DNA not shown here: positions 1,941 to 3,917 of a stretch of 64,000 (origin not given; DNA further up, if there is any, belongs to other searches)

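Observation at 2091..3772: Unknown polytopic membrane protein translationally coupled to the first NRPS-cluster enzyme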

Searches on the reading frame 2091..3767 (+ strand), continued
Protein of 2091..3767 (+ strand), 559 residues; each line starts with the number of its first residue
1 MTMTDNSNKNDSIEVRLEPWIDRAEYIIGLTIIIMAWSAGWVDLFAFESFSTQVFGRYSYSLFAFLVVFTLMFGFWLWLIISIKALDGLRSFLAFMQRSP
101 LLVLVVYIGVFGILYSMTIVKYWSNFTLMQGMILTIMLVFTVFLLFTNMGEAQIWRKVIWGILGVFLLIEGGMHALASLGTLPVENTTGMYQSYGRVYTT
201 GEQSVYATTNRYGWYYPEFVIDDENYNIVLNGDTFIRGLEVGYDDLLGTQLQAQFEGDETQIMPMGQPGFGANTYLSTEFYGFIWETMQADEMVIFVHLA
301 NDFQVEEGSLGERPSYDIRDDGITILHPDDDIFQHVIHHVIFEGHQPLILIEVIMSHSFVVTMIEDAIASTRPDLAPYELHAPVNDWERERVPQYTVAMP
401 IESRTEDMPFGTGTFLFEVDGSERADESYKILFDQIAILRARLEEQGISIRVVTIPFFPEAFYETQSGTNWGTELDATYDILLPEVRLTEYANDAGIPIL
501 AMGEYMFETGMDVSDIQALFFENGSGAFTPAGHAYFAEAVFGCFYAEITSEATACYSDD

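Call 29: fold_search(model_id=the predicted structure, library=pdb)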
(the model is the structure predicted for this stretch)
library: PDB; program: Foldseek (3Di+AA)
matches with E <= 10: 595; with E <= 0.001: 0
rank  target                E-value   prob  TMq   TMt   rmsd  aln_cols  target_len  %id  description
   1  8a2n_A                2.1e-03  1.00  0.29  0.50  11.7       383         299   11  Structure of crocagin biosynthetic protein CgnD (released 2023-02-22)
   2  4bl5_D                1.4e-02  0.44  0.15  0.23  19.9       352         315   10  Crystal structure of human GDP-L-fucose synthase with bound NADP and product GDP-L-fucose (released 2014-05-21)
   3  3mil_A                2.0e-02  1.00  0.27  0.57   6.9       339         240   13  Crystal structure of isoamyl acetate-hydrolyzing esterase from Saccharomyces cerevisiae (released 2010-11-24)
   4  6aqz_A                2.6e-02  0.41  0.14  0.21  18.4       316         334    7  Crystal structure of a gdp-l-fucose synthetase from Naegleria fowleri bound to NADP (released 2017-08-30)
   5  2o14                  3.1e-02  1.00  0.25  0.37   5.9       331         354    8  X-Ray Crystal Structure of Protein YXIM_BACsu from Bacillus subtilis. Northeast Structural Genomics Consortium Target SR (released 2006-12-12)
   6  1deo_A                3.6e-02  0.97  0.25  0.52   7.4       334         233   11  RHAMNOGALACTURONAN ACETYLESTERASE FROM ASPERGILLUS ACULEATUS AT 1.55 A RESOLUTION WITH SO4 IN THE ACTIVE SITE (released 2000-04-26)
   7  6aqy_C                3.6e-02  0.51  0.15  0.23  18.2       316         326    7  Crystal structure of a gdp-l-fucose synthetase from Naegleria fowleri (released 2017-08-30)
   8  6aqz_D                3.6e-02  0.47  0.16  0.24  18.2       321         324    7  Crystal structure of a gdp-l-fucose synthetase from Naegleria fowleri bound to NADP (released 2017-08-30)
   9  6aqz_F                4.0e-02  0.30  0.14  0.22  17.6       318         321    7  Crystal structure of a gdp-l-fucose synthetase from Naegleria fowleri bound to NADP (released 2017-08-30)
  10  7bxd                  4.4e-02  0.95  0.22  0.50  10.5       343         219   10  Crystal structure of Ca_00815 (released 2021-04-21)
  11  8a2n_B                4.9e-02  0.98  0.29  0.51  10.0       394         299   10  Structure of crocagin biosynthetic protein CgnD (released 2023-02-22)
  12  1yzf                  5.5e-02  1.00  0.25  0.65   5.1       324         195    8  Crystal structure of the lipase/acylhydrolase from Enterococcus faecalis (released 2005-04-12)
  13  3bzw_B                6.1e-02  0.93  0.24  0.49  12.1       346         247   11  Crystal structure of a putative lipase from Bacteroides thetaiotaomicron (released 2008-02-05)
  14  6lfc_A                6.7e-02  0.99  0.24  0.67   7.6       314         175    8  E. coli Thioesterase I mutant DG (released 2020-07-15)
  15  3dc7_B                6.7e-02  0.98  0.25  0.59  10.4       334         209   11  Crystal structure of the protein Q88SR8 from Lactobacillus plantarum. Northeast Structural Genomics consortium target  (released 2008-08-05)
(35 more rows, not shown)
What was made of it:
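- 2658..3725 (+): Extracytoplasmic SGNH-fold domain (residues ~190-545) with a ~120-residue insertion after block III. Foldseek agrees (call 29).
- On SGNH/GDSL hydrolase superfamily: Foldseek probability is ~1.0 to several SGNH chains, although E-values are weak (call 29).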

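Call 38: find_related_loci(query=A1, collection=genome_contigs, flank=10000)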
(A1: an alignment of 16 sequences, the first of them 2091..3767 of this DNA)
Query A1 (559 aa) in genome_contigs; peptide patterns used: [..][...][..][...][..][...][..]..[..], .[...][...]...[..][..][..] (x = any residue, [..] = any of these).
261 stretches matched a pattern; 25 encode a relative of the query (tblastn E <= 1e-3); 25 distinct loci.
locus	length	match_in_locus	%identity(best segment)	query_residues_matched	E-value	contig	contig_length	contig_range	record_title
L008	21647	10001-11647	41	1-555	7e-136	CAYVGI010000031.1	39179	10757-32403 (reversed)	MAG TPA_asm: uncultured Anaerolineaceae bacterium isolate SRP128890_co1_263 genome assembly, contig: NODE_1783_length_39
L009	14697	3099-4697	39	3-545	2e-123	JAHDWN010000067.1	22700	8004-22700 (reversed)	MAG: Anaerolineae bacterium isolate CHL11 NODE_3166_length_22700_cov_6.928638, whole genome shotgun sequence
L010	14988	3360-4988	37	1-555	1e-118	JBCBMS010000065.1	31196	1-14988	MAG: Chloroflexota bacterium isolate J06630_15 NODE_65_length_31196_cov_25.148045, whole genome shotgun sequence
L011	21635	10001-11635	37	3-555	1e-115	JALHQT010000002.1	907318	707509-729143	MAG: Anaerolineae bacterium isolate maxbin.031 c_000000000014, whole genome shotgun sequence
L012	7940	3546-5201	35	2-558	2e-112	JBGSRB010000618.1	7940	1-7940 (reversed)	MAG: Anaerolineae bacterium isolate JTS-AC347 k141_4562877, whole genome shotgun sequence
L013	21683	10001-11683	35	6-555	4e-110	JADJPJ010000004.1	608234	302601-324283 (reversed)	MAG: Candidatus Flexifilum affinis isolate Fred_BATAC.421 tig00005920-10-6100640, whole genome shotgun sequence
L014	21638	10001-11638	38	1-546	2e-106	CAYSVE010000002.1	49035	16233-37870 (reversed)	MAG TPA_asm: uncultured Anaerolineaceae bacterium isolate SRP128890_co1_11 genome assembly, contig: NODE_1231_length_490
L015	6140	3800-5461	34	2-555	6e-103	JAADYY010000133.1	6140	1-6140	MAG: Chloroflexi bacterium isolate TC_22 k99_305786, whole genome shotgun sequence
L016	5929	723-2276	34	13-545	6e-97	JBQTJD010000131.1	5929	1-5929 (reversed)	MAG: Anaerolineales bacterium isolate SAW132 c_000000003663, whole genome shotgun sequence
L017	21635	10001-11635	33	6-558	2e-94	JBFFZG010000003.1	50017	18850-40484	MAG: Candidatus Promineifilaceae bacterium isolate Mix_sand01.2020.11.G.20 k141_1213582_length_50017_cov_14.5961, whole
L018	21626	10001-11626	34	4-555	2e-93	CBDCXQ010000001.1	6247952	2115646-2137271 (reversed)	MAG: Phototrophicaceae bacterium isolate 8d80f9c3-6d8e-4825-b8ae-9e3aa385a75f genome assembly, contig: contig_1, whole g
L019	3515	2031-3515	32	2-506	7e-79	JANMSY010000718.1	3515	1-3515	MAG: Anaerolineales bacterium isolate SOY_29_metabat_307 SOY_29_k141_438436, whole genome shotgun sequence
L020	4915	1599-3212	30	37-555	1e-66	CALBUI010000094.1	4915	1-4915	MAG: uncultured Anaerolineales bacterium isolate N4_Bin_METABAT__171_1 genome assembly, contig: c_000008327936, whole ge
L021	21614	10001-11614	30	37-555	6e-66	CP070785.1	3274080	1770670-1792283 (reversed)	MAG: Chloroflexota bacterium isolate bin156 chromosome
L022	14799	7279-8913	30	30-554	4e-64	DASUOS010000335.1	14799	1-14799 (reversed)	MAG TPA_asm: Anaerolineales bacterium isolate SMAG_U1634 k141_545222, whole genome shotgun sequence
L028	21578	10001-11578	26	17-555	5e-46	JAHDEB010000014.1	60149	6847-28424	MAG: Chloroflexota bacterium isolate MAG-171 RZ_1378, whole genome shotgun sequence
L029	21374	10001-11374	27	118-557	7e-38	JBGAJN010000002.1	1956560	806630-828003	MAG: Limisphaerales bacterium isolate MAG_AAO_H125.48 AAOH125-48_opera_contig_4, whole genome shotgun sequence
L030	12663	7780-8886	28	159-545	8e-35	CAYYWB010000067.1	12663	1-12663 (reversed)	MAG TPA_asm: uncultured Bifidobacteriaceae bacterium isolate binchicken_co3_427 genome assembly, contig: NODE_16087_leng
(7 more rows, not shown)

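Call 47: search_protein_families(library=pfam, proteins=[L029:9731-11344:+, L029:11432-12994:+, L029:13001-13816:+, L029:8755-9720:-, L029:7295-8176:+, L029:13821-15011:-, L029:5805-7013:-, L029:15058-16449:-], max_evalue=0.0001)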
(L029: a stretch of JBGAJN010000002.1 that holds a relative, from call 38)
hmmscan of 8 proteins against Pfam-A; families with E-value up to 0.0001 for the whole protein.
L029:9731-11344:+ (538 aa): 0 families

L029:11432-12994:+ (521 aa): 1 family
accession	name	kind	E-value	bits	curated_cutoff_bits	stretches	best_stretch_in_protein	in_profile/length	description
PF13440.11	Polysacc_synt_3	-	1e-08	35.2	23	1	36-332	6-281/293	Polysaccharide biosynthesis protein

L029:13001-13816:+ (272 aa): 2 families
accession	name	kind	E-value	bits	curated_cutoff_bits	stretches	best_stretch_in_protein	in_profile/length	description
PF13578.12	Methyltransf_24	-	1.2e-14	55.5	26.3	1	121-240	2-105/105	Methyltransferase domain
PF01596.23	Methyltransf_3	-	3.4e-13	49.8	22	1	98-238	27-153/204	O-methyltransferase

L029:8755-9720:- (321 aa): 8 families
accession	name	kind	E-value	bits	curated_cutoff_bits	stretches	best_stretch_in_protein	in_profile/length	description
PF01370.27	Epimerase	-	5.4e-56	190.1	20.9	1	16-253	2-240/240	NAD dependent epimerase/dehydratase family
PF16363.11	GDP_Man_Dehyd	-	4.4e-46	158.3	27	1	16-314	1-330/332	GDP-mannose 4,6 dehydratase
PF01073.25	3Beta_HSD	-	1.7e-24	86.8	22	1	16-241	1-231/280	3-beta hydroxysteroid dehydrogenase/isomerase family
PF13460.12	NAD_binding_10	-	5.1e-14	53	27.2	1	19-138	1-106/184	NAD(P)H-binding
PF02719.21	Polysacc_synt_2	-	2.3e-12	47.2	20.2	1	16-276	2-252/293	Polysaccharide biosynthesis protein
PF04321.23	RmlD_sub_bind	-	7.8e-09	35.4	27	1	15-163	3-134/287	RmlD substrate binding domain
PF05368.20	NmrA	-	9.4e-08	32.4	27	1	16-129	6-106/298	NmrA-like family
PF07993.18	NAD_binding_4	-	1.9e-06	27.7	20.1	0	17-39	1-23/258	Male sterility protein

L029:7295-8176:+ (294 aa): 1 family
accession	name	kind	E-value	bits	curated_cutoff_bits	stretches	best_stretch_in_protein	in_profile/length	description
PF03808.19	Glyco_tran_WecG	-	1.6e-54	184.6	27.4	1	97-262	2-168/168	Glycosyl transferase WecG/TagA/CpsF family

L029:13821-15011:- (396 aa): 4 families
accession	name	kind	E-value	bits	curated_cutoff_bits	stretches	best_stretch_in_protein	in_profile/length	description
PF13692.12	Glyco_trans_1_4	-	2e-22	80.4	27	1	213-353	3-139/142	Glycosyl transferases group 1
PF00534.26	Glycos_transf_1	-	3e-22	79.4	26.4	1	207-354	11-156/172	Glycosyl transferases group 1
PF20706.3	GT4-conflict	-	1.8e-11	44.1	26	1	200-341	186-337/385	Family 4 Glycosyltransferase in conflict systems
PF13524.12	Glyco_trans_1_2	-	1.5e-05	25.4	25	1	276-352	32-110/144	Glycosyl transferase-like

L029:5805-7013:- (402 aa): 4 families
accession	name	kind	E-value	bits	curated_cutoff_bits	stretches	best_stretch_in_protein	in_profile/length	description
PF00534.26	Glycos_transf_1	-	2.9e-17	63.2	26.4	1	217-364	14-152/172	Glycosyl transferases group 1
PF13692.12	Glyco_trans_1_4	-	4e-17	63.2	27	1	220-366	3-138/142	Glycosyl transferases group 1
PF13439.12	Glyco_transf_4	-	8.7e-06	26.3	28.5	1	102-176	85-166/170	Glycosyltransferase Family 4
PF13579.12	Glyco_trans_4_4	-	1.7e-05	25.6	29.7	1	112-175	94-158/158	Glycosyl transferase 4-like domain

L029:15058-16449:- (463 aa): 4 families
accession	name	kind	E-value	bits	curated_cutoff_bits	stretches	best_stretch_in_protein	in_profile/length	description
PF00534.26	Glycos_transf_1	-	2.1e-33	115.7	26.4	1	272-426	16-170/172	Glycosyl transferases group 1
PF13692.12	Glyco_trans_1_4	-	1.7e-29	103.4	27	1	273-414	3-142/142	Glycosyl transferases group 1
PF13439.12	Glyco_transf_4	-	2.6e-10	41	28.5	1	84-254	2-163/170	Glycosyltransferase Family 4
PF13524.12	Glyco_trans_1_2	-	8.4e-05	23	25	0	301-438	13-137/144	Glycosyl transferase-like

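Call 48: search_protein_families(library=pfam, proteins=[L030:7564-8901:+, L030:5901-7475:-, L030:8955-10157:-, L030:3171-4877:+, L030:10896-12482:-, L021:9917-11620:+, L021:11624-12433:+, L021:12639-13607:-, L021:9258-9875:+, L021:13607-14629:-], max_evalue=0.0001)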
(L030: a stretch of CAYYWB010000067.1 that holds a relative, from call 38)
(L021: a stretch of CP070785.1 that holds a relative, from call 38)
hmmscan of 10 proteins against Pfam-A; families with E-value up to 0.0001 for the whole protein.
L030:7564-8901:+ (446 aa): 0 families

L030:5901-7475:- (524 aa): 1 family
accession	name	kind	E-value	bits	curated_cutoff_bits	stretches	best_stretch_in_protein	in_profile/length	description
PF07992.20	Pyr_redox_2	-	4.9e-05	23.3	26.1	0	3-31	4-32/291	Pyridine nucleotide-disulphide oxidoreductase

L030:8955-10157:- (400 aa): 4 families
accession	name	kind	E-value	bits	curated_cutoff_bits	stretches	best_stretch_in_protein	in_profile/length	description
PF22725.1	GFO_IDH_MocA_C3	-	9.2e-25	87.5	27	1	197-315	1-121/124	GFO/IDH/MocA C-terminal domain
PF01408.29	GFO_IDH_MocA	-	1.5e-21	77.7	24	1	72-189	1-120/120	Oxidoreductase family, NAD-binding Rossmann fold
PF02894.22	GFO_IDH_MocA_C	-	1.9e-11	44.6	22.9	1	205-398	5-213/218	Oxidoreductase family, C-terminal alpha/beta domain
PF03447.22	NAD_binding_3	-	7.9e-06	27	24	1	78-186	1-114/116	Homoserine dehydrogenase, NAD binding domain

L030:3171-4877:+ (569 aa): 0 families

L030:10896-12482:- (528 aa): 3 families
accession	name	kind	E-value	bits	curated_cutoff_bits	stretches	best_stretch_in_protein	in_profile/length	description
PF03721.20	UDPG_MGDP_dh_N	-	1.3e-30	106.9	27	1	107-282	1-187/187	UDP-glucose/GDP-mannose dehydrogenase family, NAD binding domain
PF03720.21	UDPG_MGDP_dh_C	-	5.2e-24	85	30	1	412-511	1-102/103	UDP-glucose/GDP-mannose dehydrogenase family, UDP binding domain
PF00984.24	UDPG_MGDP_dh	-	1.7e-22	79.8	25.4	1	296-389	1-93/94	UDP-glucose/GDP-mannose dehydrogenase family, central domain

L021:9917-11620:+ (568 aa): 0 families

L021:11624-12433:+ (270 aa): 1 family
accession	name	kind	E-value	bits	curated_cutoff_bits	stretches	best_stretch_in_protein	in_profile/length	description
PF00668.25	Condensation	-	8.3e-15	54.9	30.6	1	14-145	196-327/456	Condensation domain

L021:12639-13607:- (322 aa): 1 family
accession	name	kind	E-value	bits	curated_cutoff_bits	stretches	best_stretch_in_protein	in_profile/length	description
PF00892.27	EamA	-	3.8e-33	115.1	28.2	2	19-147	7-134/135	EamA-like transporter family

L021:9258-9875:+ (206 aa): 2 families
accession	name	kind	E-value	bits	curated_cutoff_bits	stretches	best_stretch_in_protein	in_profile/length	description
PF04955.18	HupE_UreJ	-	2.4e-53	180.7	23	1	32-202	13-179/179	HupE / UreJ protein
PF13795.12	HupE_UreJ_2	-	6.7e-05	23.1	24.5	0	41-162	4-132/156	HupE / UreJ protein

L021:13607-14629:- (340 aa): 3 families
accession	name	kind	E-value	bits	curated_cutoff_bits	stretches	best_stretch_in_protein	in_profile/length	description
PF01035.26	DNA_binding_1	-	8.8e-30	102.8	27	1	245-323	1-79/81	6-O-methylguanine DNA methyltransferase, DNA binding domain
PF12833.13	HTH_18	-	6.4e-15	55.6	33.6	1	79-157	1-80/80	Helix-turn-helix domain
PF00165.29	HTH_AraC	-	2.9e-08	34.1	26.6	1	66-107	1-42/42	Bacterial regulatory helix-turn-helix proteins, AraC family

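Call 68: find_homologous_proteins(query=P0069, max_evalue=0.001)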
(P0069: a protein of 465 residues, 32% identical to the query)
Query P0069 (465 aa): 5 proteins with E <= 0.001 among 8000 candidates.
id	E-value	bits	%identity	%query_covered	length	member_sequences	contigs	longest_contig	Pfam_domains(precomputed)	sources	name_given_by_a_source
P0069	0.0e+0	1050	100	100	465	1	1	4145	-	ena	-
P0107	1.6e-86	309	38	92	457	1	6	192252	-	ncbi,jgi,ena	-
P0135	4.1e-63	232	33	88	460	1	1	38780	-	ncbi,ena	-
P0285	5.5e-62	228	32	84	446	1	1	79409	-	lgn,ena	-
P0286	2.3e-40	157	26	94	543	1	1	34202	-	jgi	jgi:hypothetical protein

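Call 69: find_encoding_contigs(protein=P0107, flank=8000, max_places=1)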
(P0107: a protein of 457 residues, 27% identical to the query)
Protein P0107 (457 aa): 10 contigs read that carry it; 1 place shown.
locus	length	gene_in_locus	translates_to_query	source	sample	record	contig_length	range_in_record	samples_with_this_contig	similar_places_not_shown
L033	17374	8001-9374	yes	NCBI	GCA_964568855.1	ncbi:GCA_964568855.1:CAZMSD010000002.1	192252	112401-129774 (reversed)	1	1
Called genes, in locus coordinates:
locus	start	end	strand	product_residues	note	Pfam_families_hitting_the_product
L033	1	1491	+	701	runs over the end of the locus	PF05226:CHASE2, PF00211:Guanylate_cyc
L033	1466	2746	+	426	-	PF01435:Peptidase_M48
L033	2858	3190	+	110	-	-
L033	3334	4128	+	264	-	PF00406:ADK, PF13207:AAA_17, PF05191:ADK_lid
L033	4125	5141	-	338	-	PF13191:AAA_16 (faint)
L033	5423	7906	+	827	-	PF13426:PAS_9 (weak), PF00512:HisKA, PF02518:HATPase_c, PF00072:Response_reg, PF01627:Hpt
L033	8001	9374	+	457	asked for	-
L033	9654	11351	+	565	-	PF02543:Carbam_trans_N, PF16861:Carbam_trans_C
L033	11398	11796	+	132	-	PF19588:SxtJ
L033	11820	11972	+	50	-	PF19451:DUF5989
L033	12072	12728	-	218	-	PF03544:TonB_C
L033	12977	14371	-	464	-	PF01180:DHO_dh, PF01207:Dus, PF13187:Fer4_9 (faint), PF00037:Fer4 (faint), PF12797:Fer4_2 (faint), PF12837:Fer4_6 (weak), PF12838:Fer4_7, PF14697:Fer4_21, +1 more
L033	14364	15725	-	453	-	PF14691:Fer4_20, PF01262:AlaDh_PNT_C (faint), PF01266:DAO (weak), PF07992:Pyr_redox_2, PF12831:FAD_oxidored (weak), PF13450:NAD_binding_8, PF13738:Pyr_redox_3 (weak), PF00070:Pyr_redox (weak), +2 more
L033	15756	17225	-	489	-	PF00171:Aldedh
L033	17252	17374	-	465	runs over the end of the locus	PF01979:Amidohydro_1, PF07969:Amidohydro_3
